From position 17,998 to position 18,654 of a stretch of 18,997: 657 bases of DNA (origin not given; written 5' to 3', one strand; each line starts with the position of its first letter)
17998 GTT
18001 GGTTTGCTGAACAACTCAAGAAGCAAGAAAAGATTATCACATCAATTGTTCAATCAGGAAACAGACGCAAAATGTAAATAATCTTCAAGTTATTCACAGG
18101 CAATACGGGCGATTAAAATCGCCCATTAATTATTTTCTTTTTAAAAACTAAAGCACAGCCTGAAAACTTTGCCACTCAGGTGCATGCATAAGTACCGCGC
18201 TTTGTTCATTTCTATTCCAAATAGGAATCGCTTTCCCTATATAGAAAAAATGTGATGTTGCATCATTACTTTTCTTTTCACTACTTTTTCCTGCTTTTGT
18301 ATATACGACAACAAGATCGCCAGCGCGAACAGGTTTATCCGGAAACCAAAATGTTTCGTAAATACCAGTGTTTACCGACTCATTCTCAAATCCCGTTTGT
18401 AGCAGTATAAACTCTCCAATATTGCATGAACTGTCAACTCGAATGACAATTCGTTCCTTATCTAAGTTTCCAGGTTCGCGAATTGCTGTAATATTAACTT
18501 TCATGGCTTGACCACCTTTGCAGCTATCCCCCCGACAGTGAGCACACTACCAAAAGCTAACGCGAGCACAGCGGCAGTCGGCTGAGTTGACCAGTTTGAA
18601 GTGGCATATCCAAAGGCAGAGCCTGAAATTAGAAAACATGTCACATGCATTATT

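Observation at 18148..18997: Convergent minus-strand two-gene cassette with non-phage-like codon usage at the end of the tail module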

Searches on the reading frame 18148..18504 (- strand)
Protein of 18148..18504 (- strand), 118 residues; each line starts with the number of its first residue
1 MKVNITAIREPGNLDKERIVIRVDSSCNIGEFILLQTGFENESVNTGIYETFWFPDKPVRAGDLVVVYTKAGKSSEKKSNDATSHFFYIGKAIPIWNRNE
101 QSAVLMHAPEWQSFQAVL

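Call 7: search_protein_families(library=pfam, proteins=[window:18148-18504:-], max_evalue=1)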
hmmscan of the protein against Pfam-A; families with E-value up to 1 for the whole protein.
window:18148-18504:- (118 aa): 0 families

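Call 8: search_protein_families(library=phrogs, proteins=[window:18148-18504:-], max_evalue=1)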
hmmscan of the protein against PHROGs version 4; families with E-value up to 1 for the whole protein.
window:18148-18504:- (118 aa): 0 families

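Call 9: search_protein_families(library=padloc, proteins=[window:18148-18504:-], max_evalue=1)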
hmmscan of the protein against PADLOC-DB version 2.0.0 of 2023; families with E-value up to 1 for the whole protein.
window:18148-18504:- (118 aa): 0 families

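Call 11: search_dna_similar(query=window:18148-18504:-, collection=phages, mode=protein, max_rows=30, max_evalue=0.01)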
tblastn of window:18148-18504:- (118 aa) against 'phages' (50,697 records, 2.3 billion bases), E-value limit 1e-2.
No match.

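Call 12: find_encoding_contigs(protein=window:18148-18504:-, flank=10000, max_places=10)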
Protein window:18148-18504:- (118 aa): 25 contigs read that carry it; 9 places shown.
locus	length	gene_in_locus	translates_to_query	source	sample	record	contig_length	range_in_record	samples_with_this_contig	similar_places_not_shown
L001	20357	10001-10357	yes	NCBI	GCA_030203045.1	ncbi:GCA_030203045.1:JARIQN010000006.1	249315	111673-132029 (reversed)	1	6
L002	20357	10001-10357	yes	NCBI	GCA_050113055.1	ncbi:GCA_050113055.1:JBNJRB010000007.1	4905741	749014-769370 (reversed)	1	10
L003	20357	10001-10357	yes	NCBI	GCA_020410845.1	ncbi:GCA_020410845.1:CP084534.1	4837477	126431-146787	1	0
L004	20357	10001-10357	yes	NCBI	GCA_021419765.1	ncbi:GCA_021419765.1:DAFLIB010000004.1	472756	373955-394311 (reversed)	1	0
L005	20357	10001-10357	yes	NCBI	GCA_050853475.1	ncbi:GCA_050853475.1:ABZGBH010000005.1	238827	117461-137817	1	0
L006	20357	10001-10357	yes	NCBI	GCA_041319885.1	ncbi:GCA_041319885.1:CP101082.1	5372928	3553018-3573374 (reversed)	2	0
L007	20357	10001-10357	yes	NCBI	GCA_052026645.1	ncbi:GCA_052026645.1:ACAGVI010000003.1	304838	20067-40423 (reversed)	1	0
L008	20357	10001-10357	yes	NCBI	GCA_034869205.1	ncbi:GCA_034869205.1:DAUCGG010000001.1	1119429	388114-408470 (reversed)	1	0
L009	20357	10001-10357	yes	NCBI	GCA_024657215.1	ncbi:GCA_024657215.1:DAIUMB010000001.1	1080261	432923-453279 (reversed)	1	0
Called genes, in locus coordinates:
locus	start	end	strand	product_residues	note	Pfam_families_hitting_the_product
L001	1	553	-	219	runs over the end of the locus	PF00528:BPD_transp_1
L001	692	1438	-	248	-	PF00497:SBP_bac_3, PF10613:Lig_chan-Glu_bd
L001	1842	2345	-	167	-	PF00210:Ferritin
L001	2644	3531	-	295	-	PF00892:EamA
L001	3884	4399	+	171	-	PF06316:Ail_Lom, PF13505:OMP_b-brl, PF06316:Ail_Lom (weak)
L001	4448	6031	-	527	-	PF00884:Sulfatase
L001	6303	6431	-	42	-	PF26599:MntS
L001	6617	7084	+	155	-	PF01325:Fe_dep_repress, PF13412:HTH_24 (faint), PF13545:HTH_Crp_2 (faint), PF01047:MarR (weak), PF02742:Fe_dep_repr_C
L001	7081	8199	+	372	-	PF03600:CitMHS, PF00939:Na_sulph_symp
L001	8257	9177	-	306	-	PF03734:YkuD, PF17969:Ldt_C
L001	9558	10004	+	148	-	-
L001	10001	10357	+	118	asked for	-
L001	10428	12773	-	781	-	PF09851:SHOCT (weak)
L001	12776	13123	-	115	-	-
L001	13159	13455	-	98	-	-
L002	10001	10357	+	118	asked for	-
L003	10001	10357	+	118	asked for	-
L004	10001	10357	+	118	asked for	-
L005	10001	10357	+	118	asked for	-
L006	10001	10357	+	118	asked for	-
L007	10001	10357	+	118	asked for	-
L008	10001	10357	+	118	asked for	-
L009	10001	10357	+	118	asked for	-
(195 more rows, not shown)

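Call 16: find_homologous_proteins(query=window:18148-18504:-, max_evalue=0.001)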
Query window:18148-18504:- (118 aa): 33 proteins with E <= 0.001 among 34 candidates.
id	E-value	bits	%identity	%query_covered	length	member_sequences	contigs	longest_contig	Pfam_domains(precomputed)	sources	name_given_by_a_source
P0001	1.8e-69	249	95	100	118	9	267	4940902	-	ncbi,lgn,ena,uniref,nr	ncbi:TPA: hypothetical protein PBQ56_002484 [Escherichia coli]|uniref:hypothetical protein n=1 Tax=E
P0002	7.9e-57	208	78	97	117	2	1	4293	-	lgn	-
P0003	7.3e-56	205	78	98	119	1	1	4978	-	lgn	-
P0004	8.3e-56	205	79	98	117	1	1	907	-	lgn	-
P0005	1.5e-54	201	77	98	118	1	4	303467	-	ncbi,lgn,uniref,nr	ncbi:hypothetical protein [Stutzerimonas balearica]|uniref:hypothetical protein n=1 Tax=Stutzerimona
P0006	4.3e-54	199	75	98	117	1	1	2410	-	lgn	-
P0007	1.1e-52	195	75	98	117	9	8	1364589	-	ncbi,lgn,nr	ncbi:TPA: hypothetical protein ACJIWP_000455 [Enterobacter cloacae]|nr:hypothetical protein [Enterob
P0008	4.2e-51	189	72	99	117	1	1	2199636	-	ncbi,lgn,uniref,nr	ncbi:hypothetical protein J5069_03550 [Candidatus Symbiopectobacterium sp. NZEC127]|uniref:hypotheti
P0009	6.4e-51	189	74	97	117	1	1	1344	-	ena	-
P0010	1.2e-50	188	72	97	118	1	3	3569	-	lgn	-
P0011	5.2e-50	186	71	99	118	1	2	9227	-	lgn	-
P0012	5.3e-50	186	72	97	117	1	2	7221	-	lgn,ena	-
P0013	9.2e-48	179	69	98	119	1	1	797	-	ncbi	-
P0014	1.4e-47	178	72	98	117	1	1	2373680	-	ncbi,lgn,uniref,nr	ncbi:hypothetical protein [Achromobacter piechaudii]|uniref:hypothetical protein n=1 Tax=Achromobact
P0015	2.4e-43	164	63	97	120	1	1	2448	-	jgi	jgi:hydrogenase maturation factor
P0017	2.3e-37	145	58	96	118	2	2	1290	PF26342.1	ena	-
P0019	1.8e-32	129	54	96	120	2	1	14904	-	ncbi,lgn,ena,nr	ncbi:MAG: hypothetical protein C0618_01030 [Desulfuromonas sp.]|nr:MAG: hypothetical protein C0618_0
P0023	7.1e-24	102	41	97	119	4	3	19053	-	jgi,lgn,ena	-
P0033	3.9e-14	70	39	96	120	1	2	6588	-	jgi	jgi:hypothetical protein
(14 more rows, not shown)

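Call 18: search_protein_families(library=pfam, proteins=[P0017, P0019, P0023, P0033], max_evalue=1)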
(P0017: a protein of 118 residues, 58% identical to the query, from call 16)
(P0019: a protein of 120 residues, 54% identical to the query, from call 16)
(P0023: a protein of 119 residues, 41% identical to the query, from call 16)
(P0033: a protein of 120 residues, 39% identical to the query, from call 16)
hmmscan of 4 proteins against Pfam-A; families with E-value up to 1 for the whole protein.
P0017 (118 aa): 3 families
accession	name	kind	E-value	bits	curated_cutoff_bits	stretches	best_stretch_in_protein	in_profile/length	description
PF00932.25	LTD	-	0.053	14.3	34.3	1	45-106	44-96/109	Lamin Tail Domain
PF08877.16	MepB-like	-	0.074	13.2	27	0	58-79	29-50/122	MepB-like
PF09378.16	HAS-barrel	-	0.12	12.9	25.2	1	41-67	6-32/90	HAS barrel domain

P0019 (120 aa): 0 families

P0023 (119 aa): 2 families
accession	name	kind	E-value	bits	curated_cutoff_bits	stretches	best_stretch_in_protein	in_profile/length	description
PF00932.25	LTD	-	0.00061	20.6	34.3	1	25-107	33-95/109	Lamin Tail Domain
PF01455.23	HupF_HypC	-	0.09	13.4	28.5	0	15-38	24-47/65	HupF/HypC family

P0033 (120 aa): 0 families

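Call 19: find_encoding_contigs(protein=P0005, flank=10000, max_places=3)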
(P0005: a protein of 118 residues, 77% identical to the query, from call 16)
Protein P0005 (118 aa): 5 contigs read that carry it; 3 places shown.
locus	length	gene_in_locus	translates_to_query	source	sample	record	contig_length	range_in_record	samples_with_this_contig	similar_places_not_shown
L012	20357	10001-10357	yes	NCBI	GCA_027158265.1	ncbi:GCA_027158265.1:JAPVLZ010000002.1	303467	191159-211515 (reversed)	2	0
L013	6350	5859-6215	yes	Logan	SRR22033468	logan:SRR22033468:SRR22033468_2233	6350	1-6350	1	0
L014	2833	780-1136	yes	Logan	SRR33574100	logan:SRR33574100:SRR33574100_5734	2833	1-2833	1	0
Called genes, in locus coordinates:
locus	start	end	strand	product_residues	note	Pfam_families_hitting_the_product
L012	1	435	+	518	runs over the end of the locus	PF20872:MalF_N_TM, PF16296:TM_PBP2_N (faint), PF14785:MalF_P2, PF00528:BPD_transp_1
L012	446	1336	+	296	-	PF00528:BPD_transp_1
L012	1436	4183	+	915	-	PF13191:AAA_16, PF25873:WHD_MalT, PF17874:TPR_MalT, PF13424:TPR_12 (weak), PF00196:GerE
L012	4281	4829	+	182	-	PF12464:Mac, PF00132:Hexapep, PF14602:Hexapep_2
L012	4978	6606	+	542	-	PF00128:Alpha-amylase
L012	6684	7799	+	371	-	PF00005:ABC_tran, PF17912:OB_MalK, PF08402:TOBE_2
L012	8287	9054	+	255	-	PF00106:adh_short, PF08659:KR, PF13561:adh_short_C2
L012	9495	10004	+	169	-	-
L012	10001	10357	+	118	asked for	-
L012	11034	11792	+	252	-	PF13649:Methyltransf_25, PF08241:Methyltransf_11 (weak), PF08242:Methyltransf_12 (weak)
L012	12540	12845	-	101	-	PF27144:PA14_33160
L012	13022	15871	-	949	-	PF01565:FAD_binding_4, PF02754:CCG (faint), PF02913:FAD-oxidase_C, PF12838:Fer4_7, PF13183:Fer4_8, PF13534:Fer4_17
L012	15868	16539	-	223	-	PF02589:LUD_dom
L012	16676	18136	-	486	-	PF02589:LUD_dom, PF13187:Fer4_9 (faint), PF13183:Fer4_8, PF00037:Fer4 (faint), PF12838:Fer4_7 (faint), PF11870:LutB_C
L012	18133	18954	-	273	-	PF02754:CCG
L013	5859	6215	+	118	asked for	-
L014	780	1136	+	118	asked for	-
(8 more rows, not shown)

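Call 20: find_encoding_contigs(protein=P0014, flank=10000, max_places=3)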
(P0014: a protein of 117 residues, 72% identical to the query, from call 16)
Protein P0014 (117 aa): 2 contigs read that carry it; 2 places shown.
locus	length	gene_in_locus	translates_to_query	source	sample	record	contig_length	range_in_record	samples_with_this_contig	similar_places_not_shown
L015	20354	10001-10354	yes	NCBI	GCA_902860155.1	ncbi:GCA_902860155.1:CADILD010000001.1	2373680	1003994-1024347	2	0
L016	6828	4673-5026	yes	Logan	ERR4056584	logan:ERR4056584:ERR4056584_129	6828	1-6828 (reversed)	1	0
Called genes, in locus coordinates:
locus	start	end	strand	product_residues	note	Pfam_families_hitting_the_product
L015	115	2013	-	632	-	PF02518:HATPase_c (weak), PF13589:HATPase_c_3, PF00183:HSP90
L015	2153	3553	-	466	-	PF13644:DKNYY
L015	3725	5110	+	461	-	PF00860:Xan_ur_permease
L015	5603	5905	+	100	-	PF09339:HTH_IclR (faint), PF12840:HTH_20 (weak), PF01022:HTH_5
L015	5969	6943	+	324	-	PF08240:ADH_N, PF00107:ADH_zinc_N, PF13602:ADH_zinc_N_2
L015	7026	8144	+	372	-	PF13776:DUF4172, PF02661:Fic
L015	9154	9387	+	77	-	PF18495:VbhA (weak)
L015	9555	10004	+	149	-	-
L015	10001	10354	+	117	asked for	-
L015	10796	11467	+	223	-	-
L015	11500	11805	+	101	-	-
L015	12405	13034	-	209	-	PF00881:Nitroreductase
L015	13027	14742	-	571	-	PF01979:Amidohydro_1 (faint), PF07969:Amidohydro_3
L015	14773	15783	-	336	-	PF03401:TctC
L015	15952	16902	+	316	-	PF00126:HTH_1, PF03466:LysR_substrate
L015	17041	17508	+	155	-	PF22381:Staph_reg_Sar_Rot (weak), PF12802:MarR_2, PF01047:MarR, PF13463:HTH_27 (weak)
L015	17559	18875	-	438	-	PF06609:TRI12 (weak), PF07690:MFS_1, PF00083:Sugar_tr, PF06779:MFS_4 (faint), PF07690:MFS_1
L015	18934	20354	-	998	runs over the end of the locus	PF00034:Cytochrom_C, PF13442:Cytochrome_CBB3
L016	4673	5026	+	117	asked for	-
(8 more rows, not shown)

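Call 32: search_solved_structures(query=A1, max_evalue=10, show_alignments=2)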
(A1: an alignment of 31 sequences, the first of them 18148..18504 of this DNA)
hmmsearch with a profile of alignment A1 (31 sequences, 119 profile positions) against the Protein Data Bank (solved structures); distinct sequences matched with E-value up to 10: 0.

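Call 34: find_encoding_contigs(protein=P0007, flank=8000, max_places=4)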
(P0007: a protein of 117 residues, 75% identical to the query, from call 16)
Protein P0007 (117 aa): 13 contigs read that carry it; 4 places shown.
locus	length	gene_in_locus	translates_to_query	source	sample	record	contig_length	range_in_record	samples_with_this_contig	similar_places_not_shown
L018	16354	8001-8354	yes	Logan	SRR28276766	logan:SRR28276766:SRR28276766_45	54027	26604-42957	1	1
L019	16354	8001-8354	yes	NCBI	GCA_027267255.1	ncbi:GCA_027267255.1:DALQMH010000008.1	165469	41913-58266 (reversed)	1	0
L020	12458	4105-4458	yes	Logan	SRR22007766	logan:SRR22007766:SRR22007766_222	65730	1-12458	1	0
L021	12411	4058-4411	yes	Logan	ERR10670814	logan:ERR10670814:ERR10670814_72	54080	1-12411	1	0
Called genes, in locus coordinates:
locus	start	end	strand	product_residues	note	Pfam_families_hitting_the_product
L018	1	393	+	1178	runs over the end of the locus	PF24801:FNIII-A_GpJ, PF13550:Phage-tail_3, PF09327:Phage_Tail_Tip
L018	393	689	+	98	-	-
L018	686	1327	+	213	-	PF28254:DUF8377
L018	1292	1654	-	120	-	-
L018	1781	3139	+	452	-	PF25670:Phage_tail_C_2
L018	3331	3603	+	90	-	-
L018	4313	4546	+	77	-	PF00239:Resolvase (weak), PF02796:HTH_7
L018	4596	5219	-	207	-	PF00857:Isochorismatase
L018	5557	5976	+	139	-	PF00717:Peptidase_S24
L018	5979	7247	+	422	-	PF00817:IMS, PF11799:IMS_C, PF13438:DUF4113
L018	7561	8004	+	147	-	-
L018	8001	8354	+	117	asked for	-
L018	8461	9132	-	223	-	PF02586:SRAP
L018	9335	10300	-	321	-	PF00528:BPD_transp_1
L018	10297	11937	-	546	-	PF00496:SBP_bac_5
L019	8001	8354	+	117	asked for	-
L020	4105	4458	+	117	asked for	-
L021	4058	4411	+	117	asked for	-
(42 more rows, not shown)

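Call 35: find_encoding_contigs(protein=P0008, flank=8000, max_places=2)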
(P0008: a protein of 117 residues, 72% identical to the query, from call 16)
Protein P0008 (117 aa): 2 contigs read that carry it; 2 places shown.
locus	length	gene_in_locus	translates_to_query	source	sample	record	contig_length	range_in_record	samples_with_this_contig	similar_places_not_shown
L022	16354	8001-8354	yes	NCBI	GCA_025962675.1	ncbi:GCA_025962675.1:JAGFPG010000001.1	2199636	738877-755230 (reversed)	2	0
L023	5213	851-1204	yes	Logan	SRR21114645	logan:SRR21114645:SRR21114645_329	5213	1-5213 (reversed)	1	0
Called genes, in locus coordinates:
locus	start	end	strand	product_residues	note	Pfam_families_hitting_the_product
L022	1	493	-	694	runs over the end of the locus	PF05876:GpA_ATPase, PF20454:GpA_nuclease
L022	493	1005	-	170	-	PF07278:DUF1441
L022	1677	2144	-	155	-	-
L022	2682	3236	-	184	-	-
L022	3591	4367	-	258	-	PF14337:Abi_alpha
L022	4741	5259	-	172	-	-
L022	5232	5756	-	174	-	PF00959:Phage_lysozyme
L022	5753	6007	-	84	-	PF04971:Phage_holin_2_1 (faint), PF16080:Phage_holin_2_3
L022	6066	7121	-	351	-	PF01555:N6_N4_Mtase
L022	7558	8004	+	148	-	-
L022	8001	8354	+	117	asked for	-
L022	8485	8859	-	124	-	PF06530:Phage_antitermQ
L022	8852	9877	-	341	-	PF06147:DUF968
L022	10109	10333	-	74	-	-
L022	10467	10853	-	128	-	PF22599:SecDF_P1_head (weak)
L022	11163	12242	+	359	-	PF12102:MrcB_N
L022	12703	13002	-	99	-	-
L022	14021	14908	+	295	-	-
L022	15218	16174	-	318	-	PF16289:PIN_12, PF18476:PIN_8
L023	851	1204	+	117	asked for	-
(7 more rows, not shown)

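Call 36: find_encoding_contigs(protein=P0019, flank=8000, max_places=2)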
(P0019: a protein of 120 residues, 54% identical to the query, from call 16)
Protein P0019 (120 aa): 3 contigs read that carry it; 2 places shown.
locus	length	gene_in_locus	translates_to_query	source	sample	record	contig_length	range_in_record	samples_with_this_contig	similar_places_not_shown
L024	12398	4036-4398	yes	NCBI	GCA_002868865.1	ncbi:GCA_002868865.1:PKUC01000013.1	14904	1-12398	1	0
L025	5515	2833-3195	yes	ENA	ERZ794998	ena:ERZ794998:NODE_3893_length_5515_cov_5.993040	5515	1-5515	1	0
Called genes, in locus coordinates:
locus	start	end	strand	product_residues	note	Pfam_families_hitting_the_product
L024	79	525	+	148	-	PF00589:Phage_integrase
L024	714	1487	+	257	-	-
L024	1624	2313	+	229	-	-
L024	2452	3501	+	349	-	PF19952:DUF6414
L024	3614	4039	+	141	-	-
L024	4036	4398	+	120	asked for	-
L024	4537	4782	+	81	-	-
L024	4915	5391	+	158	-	PF00583:Acetyltransf_1, PF13673:Acetyltransf_10, PF13508:Acetyltransf_7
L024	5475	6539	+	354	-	-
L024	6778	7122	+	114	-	-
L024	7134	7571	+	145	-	PF00571:CBS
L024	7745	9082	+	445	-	PF05896:NQRA_N, PF24836:NQRA_2nd, PF11973:NQRA_SLBB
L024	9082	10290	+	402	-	PF03116:NQR2_RnfD_RnfE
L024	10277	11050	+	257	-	PF04205:FMN_bind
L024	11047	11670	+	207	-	PF02508:Rnf-Nqr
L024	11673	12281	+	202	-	PF02508:Rnf-Nqr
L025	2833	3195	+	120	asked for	-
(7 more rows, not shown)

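Call 37: find_encoding_contigs(protein=P0023, flank=8000, max_places=3)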
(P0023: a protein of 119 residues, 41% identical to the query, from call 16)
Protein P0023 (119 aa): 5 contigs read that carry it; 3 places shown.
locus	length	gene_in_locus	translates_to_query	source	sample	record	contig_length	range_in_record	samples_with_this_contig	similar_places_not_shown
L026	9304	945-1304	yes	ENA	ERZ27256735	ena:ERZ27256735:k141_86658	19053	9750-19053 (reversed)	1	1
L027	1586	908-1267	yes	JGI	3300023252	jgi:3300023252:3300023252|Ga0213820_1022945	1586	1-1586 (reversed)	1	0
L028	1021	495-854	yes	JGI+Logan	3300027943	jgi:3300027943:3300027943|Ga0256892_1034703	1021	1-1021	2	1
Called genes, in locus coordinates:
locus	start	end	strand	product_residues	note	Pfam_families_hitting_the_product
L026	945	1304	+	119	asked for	-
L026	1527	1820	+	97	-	-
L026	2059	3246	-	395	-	PF12167:Arm-DNA-bind_2, PF14659:Phage_int_SAM_3, PF00589:Phage_integrase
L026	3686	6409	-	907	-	PF13155:Toprim_2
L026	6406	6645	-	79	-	-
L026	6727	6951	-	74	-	-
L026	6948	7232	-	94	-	PF04606:Ogr_Delta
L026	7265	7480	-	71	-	-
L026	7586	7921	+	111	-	PF13560:HTH_31 (weak), PF01381:HTH_3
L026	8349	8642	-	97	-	PF11275:DUF3077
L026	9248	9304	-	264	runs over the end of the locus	-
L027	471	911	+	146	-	-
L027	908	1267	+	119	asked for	-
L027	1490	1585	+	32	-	?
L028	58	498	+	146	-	-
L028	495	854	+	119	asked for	-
